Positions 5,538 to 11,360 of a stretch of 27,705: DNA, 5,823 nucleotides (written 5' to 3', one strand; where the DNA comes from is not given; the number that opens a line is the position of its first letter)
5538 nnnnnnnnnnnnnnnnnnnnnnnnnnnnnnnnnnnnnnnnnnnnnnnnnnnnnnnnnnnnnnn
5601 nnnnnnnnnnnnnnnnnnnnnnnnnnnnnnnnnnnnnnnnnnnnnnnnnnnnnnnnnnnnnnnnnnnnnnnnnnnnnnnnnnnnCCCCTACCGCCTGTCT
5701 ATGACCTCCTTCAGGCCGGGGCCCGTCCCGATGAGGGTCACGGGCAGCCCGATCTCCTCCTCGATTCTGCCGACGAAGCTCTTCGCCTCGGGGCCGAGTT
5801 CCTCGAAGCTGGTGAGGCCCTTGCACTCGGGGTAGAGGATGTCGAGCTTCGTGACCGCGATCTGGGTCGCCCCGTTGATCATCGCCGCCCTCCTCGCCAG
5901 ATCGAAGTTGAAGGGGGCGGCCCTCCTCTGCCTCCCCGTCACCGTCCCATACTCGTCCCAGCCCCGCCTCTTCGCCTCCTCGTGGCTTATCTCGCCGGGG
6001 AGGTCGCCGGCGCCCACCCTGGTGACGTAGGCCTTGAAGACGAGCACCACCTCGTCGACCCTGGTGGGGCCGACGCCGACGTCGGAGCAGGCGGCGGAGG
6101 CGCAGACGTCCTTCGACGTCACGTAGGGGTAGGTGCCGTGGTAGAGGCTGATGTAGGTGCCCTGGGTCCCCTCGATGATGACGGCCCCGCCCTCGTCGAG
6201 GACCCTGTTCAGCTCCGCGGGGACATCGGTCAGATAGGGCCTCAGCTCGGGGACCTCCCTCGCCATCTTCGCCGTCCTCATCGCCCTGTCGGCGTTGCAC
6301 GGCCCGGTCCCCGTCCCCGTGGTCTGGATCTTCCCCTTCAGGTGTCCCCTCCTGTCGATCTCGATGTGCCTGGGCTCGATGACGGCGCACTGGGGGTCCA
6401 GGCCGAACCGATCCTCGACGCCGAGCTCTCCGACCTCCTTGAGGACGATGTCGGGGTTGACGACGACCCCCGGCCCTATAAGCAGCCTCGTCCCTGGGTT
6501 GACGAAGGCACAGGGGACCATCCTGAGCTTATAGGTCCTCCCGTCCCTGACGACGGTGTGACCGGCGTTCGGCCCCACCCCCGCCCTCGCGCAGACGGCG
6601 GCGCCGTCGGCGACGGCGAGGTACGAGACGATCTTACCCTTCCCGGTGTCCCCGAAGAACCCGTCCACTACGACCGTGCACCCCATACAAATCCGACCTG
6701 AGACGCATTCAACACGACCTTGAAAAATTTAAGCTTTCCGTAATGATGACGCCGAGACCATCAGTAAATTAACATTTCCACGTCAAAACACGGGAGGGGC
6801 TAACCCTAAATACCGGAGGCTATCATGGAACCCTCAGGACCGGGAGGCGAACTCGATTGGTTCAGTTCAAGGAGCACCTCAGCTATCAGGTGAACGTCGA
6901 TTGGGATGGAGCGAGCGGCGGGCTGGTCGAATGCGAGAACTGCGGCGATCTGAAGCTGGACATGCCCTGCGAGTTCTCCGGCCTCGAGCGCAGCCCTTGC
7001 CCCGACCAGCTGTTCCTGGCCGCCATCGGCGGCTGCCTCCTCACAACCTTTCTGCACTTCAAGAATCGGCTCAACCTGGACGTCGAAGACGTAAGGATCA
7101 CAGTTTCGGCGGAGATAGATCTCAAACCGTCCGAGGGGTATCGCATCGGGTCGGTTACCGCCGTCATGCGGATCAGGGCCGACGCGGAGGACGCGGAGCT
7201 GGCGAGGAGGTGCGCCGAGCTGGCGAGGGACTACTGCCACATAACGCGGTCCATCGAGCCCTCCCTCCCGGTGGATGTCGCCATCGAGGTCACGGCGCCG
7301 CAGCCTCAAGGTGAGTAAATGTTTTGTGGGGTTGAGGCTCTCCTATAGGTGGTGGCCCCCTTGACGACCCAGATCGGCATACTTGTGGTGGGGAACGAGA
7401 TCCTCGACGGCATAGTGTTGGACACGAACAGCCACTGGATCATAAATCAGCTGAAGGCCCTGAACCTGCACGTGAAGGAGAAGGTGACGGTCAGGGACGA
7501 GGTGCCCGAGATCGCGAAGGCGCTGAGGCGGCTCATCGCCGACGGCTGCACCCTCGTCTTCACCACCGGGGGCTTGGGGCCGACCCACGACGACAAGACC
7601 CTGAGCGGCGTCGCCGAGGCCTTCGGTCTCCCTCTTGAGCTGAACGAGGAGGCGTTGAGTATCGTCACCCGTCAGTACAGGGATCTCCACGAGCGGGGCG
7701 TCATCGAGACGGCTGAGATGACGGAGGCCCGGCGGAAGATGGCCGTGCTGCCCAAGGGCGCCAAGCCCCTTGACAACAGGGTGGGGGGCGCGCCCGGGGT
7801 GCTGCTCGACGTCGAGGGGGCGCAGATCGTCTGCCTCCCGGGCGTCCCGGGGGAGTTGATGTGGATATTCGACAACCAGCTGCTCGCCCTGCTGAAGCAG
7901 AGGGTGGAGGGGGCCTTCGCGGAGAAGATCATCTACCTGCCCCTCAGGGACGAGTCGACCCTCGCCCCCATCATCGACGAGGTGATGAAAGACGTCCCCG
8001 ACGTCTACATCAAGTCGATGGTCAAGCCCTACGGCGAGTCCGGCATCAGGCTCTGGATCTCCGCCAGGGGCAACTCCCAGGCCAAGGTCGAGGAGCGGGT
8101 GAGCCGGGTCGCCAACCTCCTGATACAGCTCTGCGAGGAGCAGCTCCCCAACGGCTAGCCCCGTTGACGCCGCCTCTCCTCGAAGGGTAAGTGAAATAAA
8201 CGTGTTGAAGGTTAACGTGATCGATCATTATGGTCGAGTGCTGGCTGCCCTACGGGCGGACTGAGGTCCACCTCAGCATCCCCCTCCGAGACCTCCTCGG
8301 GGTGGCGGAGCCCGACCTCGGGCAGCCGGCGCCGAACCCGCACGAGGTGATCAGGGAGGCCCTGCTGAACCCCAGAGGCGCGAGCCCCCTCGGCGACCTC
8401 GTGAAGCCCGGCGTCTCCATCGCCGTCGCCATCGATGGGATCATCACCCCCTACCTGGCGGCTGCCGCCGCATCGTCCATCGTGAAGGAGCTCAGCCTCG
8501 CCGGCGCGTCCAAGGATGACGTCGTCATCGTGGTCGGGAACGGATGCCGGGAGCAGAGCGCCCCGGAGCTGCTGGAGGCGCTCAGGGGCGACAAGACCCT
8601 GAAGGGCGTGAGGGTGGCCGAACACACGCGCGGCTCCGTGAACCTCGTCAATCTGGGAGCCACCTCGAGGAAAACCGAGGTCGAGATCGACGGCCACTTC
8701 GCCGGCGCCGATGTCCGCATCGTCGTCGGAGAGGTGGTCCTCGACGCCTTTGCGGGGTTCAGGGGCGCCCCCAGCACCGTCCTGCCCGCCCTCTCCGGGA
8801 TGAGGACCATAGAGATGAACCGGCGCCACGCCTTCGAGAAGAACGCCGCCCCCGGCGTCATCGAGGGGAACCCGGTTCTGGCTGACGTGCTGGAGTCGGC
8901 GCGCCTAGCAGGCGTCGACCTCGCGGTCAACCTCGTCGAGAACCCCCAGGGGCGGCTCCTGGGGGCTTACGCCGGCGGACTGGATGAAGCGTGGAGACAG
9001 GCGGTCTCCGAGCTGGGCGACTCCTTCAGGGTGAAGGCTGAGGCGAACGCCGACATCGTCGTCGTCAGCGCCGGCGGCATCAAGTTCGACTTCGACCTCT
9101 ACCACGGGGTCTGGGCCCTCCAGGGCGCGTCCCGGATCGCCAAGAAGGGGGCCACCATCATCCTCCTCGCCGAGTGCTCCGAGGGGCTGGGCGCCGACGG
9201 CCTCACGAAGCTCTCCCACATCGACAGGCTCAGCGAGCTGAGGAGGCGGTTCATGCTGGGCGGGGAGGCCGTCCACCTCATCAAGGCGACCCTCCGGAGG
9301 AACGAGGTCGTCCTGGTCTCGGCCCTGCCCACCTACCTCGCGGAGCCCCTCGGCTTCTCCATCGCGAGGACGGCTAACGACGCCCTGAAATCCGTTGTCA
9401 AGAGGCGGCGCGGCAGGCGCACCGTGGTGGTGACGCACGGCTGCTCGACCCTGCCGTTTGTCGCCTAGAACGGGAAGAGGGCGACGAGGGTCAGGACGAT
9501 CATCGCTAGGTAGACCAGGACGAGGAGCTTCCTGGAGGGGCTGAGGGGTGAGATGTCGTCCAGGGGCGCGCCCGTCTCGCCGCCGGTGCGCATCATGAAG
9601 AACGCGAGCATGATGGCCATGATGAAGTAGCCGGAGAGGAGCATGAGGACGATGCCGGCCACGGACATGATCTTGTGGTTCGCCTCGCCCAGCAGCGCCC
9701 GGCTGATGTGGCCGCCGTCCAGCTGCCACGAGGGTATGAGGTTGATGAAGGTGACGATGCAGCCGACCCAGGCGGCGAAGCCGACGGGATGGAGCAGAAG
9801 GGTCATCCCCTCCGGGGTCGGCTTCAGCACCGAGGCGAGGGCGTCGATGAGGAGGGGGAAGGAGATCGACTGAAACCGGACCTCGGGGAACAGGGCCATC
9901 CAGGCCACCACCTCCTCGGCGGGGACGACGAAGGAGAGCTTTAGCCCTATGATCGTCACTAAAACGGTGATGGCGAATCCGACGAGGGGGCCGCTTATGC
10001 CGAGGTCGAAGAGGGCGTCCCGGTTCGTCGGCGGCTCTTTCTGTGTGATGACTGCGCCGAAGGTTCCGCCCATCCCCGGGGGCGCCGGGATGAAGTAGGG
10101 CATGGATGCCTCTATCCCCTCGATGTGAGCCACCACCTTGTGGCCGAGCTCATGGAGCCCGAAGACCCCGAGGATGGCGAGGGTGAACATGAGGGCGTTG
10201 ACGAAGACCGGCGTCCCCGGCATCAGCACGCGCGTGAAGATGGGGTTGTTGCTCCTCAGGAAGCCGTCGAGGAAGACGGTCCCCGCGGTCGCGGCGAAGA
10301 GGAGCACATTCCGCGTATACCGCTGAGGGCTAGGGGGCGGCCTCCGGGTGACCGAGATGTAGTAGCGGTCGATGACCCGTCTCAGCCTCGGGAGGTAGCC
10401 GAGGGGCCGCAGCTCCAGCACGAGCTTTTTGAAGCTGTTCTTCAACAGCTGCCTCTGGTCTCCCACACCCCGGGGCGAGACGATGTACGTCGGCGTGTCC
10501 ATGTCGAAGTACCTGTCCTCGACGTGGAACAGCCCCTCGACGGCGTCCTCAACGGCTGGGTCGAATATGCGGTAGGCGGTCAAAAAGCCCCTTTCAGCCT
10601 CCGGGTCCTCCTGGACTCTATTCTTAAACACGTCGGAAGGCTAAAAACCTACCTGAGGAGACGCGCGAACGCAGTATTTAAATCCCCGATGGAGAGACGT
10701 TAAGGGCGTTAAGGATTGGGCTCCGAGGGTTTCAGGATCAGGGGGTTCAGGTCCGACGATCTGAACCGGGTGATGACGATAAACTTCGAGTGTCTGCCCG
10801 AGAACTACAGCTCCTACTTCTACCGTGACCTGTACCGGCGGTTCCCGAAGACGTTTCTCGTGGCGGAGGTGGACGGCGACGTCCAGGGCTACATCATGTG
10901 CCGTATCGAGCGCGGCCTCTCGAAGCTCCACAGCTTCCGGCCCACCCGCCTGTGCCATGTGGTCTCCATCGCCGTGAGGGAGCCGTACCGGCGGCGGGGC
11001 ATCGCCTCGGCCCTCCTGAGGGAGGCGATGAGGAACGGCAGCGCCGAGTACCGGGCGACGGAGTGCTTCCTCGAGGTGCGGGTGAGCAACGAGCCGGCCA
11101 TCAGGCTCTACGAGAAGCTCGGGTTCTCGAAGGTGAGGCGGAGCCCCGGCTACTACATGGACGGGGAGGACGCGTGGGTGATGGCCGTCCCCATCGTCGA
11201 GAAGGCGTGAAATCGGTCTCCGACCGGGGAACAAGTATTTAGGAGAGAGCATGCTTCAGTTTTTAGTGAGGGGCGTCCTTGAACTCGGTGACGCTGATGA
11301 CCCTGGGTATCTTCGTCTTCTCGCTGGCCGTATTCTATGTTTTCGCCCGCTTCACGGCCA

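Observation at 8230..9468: Full-length LarA homologue that has lost the nickel-pincer machinery: pseudoenzyme or new chemistry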

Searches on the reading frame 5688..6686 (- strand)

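Call 20: search_protein_families(library=pfam, proteins=[window:5688-6686:-], max_evalue=0.001)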
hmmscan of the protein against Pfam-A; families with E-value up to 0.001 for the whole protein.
window:5688-6686:- (332 aa): 1 family
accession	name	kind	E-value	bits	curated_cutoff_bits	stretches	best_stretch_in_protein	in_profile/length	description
PF00709.27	Adenylsucc_synt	-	3.3e-78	263.7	27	3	143-284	186-329/416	Adenylosuccinate synthetase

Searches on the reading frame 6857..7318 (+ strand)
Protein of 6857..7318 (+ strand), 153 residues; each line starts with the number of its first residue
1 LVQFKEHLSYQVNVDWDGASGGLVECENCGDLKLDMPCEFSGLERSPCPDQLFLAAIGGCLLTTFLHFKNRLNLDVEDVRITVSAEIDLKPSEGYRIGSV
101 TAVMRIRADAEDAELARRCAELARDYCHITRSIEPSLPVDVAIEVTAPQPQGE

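Call 20: search_protein_families(library=pfam, proteins=[window:6857-7318:+], max_evalue=0.001)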
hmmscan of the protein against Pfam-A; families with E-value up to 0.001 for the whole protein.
window:6857-7318:+ (153 aa): 1 family
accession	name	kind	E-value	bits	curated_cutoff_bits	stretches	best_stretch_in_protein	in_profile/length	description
PF02566.24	OsmC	-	9.8e-15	55.2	27.5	1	46-141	5-99/100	OsmC-like protein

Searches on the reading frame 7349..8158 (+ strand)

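Call 20: search_protein_families(library=pfam, proteins=[window:7349-8158:+], max_evalue=0.001)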
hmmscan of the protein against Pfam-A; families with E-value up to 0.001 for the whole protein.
window:7349-8158:+ (269 aa): 1 family
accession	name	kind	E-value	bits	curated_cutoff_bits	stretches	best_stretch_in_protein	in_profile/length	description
PF00994.29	MoCF_biosynth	-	7.1e-31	107.3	26.6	1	10-183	1-143/144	Probable molybdopterin binding domain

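Call 27: search_protein_families(library=ncbifam, proteins=[window:7349-8158:+], max_evalue=0.001)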
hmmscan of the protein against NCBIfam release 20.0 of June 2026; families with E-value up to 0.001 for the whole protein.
window:7349-8158:+ (269 aa): 10 families
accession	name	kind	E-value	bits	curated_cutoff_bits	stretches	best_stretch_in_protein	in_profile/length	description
NF002291.0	PRK01215.1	equivalog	3.7e-67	226.2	293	1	9-265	6-256/264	nicotinamide mononucleotide deamidase-related protein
NF002977.0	PRK03670.1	equivalog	9.9e-48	162.7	305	1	10-238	4-227/252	competence damage-inducible protein A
NF001813.0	PRK00549.1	equivalog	2.8e-43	148.5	379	1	10-261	4-246/414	competence/damage-inducible protein A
TIGR00200.1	cinA_nterm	subfamily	9.8e-35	120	243.15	1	9-254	4-241/414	CinA family nicotinamide mononucleotide deamidase-related protein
NF002978.0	PRK03673.1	equivalog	1.9e-24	86.3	496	1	8-211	3-200/398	nicotinamide mononucleotide deamidase-related protein YfaY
TIGR00177.1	molyb_syn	domain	2.5e-20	72.9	85.35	1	8-176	3-144/148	molybdenum cofactor synthesis domain-containing protein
NF002947.1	PRK03604.1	equivalog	3.8e-09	36.2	285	1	7-103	146-242/301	bifunctional molybdenum cofactor biosynthesis protein MoaC/MoaB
NF006932.0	PRK09417.1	equivalog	7.4e-07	28.8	158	1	7-84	4-84/193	molybdopterin adenylyltransferase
TIGR02667.1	moaB_proteo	equivalog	0.00012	21.7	222.4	1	8-92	6-89/163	molybdenum cofactor biosynthesis protein B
NF011068.0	PRK14498.1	equivalog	0.00021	19.5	534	0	14-84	201-270/647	molybdopterin biosynthesis protein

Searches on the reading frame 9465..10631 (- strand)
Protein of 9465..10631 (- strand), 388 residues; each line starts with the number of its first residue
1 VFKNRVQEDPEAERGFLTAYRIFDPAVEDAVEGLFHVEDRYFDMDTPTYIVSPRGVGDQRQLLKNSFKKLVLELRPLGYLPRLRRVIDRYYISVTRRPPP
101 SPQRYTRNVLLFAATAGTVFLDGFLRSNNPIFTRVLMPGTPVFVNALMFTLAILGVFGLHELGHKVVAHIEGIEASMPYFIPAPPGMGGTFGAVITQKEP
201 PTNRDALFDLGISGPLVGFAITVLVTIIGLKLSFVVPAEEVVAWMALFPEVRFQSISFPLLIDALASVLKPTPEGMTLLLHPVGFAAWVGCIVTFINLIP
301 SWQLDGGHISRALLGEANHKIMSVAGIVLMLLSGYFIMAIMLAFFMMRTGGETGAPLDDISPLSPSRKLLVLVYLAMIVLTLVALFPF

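Call 20: search_protein_families(library=pfam, proteins=[window:9465-10631:-], max_evalue=0.001)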
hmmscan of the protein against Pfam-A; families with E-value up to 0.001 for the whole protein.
window:9465-10631:- (388 aa): 1 family
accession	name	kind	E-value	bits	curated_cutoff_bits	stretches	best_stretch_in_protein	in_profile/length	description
PF02163.28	Peptidase_M50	-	1.9e-19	70.3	27.2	1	148-340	1-220/221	Peptidase family M50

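Call 27: search_protein_families(library=ncbifam, proteins=[window:9465-10631:-], max_evalue=0.001)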
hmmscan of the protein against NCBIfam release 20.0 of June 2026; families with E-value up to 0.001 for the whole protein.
window:9465-10631:- (388 aa): 0 families

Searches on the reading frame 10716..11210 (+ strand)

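Call 27: search_protein_families(library=ncbifam, proteins=[window:10716-11210:+], max_evalue=0.001)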
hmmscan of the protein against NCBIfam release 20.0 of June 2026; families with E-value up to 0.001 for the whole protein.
window:10716-11210:+ (164 aa): 15 families
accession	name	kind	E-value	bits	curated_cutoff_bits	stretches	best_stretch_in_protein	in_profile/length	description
TIGR01575.1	rimI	equivalog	7.1e-25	87.7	86.4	1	16-156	2-132/132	ribosomal protein S18-alanine N-acetyltransferase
NF007025.1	PRK09491.1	equivalog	4.8e-11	42.8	173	1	83-160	66-145/145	ribosomal protein S18-alanine N-acetyltransferase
NF002959.0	PRK03624.1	equivalog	2.1e-09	37.2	124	1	5-139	6-131/147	GNAT family acetyltransferase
NF007527.0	PRK10140.1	equivalog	8e-09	35.6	236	1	46-139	52-138/162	N-acetyltransferase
NF049894.1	CG3035_N_ac_Glu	equivalog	1.3e-08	34.5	280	1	80-140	233-292/300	N-acetylglutamate synthase, CG3035 family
NF033083.0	AAC_3_I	equivalog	1.7e-08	34.8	200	1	47-137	50-134/145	AAC(3)-I family aminoglycoside N-acetyltransferase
NF053587.1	SpmdActasePaiA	equivalog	9.4e-07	28.8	250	1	46-152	60-161/172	spermidine/spermine N(1)-acetyltransferase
NF040504.1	resist_ArsN1b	equivalog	7.2e-06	25.9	210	1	21-140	24-136/159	arsinothricin resistance N-acetyltransferase ArsN1 family B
TIGR03448.1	mycothiol_MshD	equivalog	1.4e-05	24.6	163.1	1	70-142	219-290/294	mycothiol synthase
NF000487.1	stat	exception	4.9e-05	22.9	420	1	45-159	79-187/189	streptothricin N-acetyltransferase STAT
NF040502.1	PPT_acetyltrans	equivalog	7.6e-05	22.5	300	1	19-140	31-145/183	phosphinothricin N-acetyltransferase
TIGR03103.1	trio_acet_GNAT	equivalog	0.00022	19.9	569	1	45-141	123-216/547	N-acetylglutaminylglutamine synthetase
NF033151.0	AAC_6p_A10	exception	0.00032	20.7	400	1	89-149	103-164/178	AAC(6')-I family aminoglycoside 6'-N-acetyltransferase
TIGR02406.1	ectoine_EctA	equivalog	0.00091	19.3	120.6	0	14-136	7-122/157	diaminobutyrate acetyltransferase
NF007853.0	PRK10562.1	equivalog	0.00092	19.5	125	0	82-142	71-125/146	N-acetyltransferase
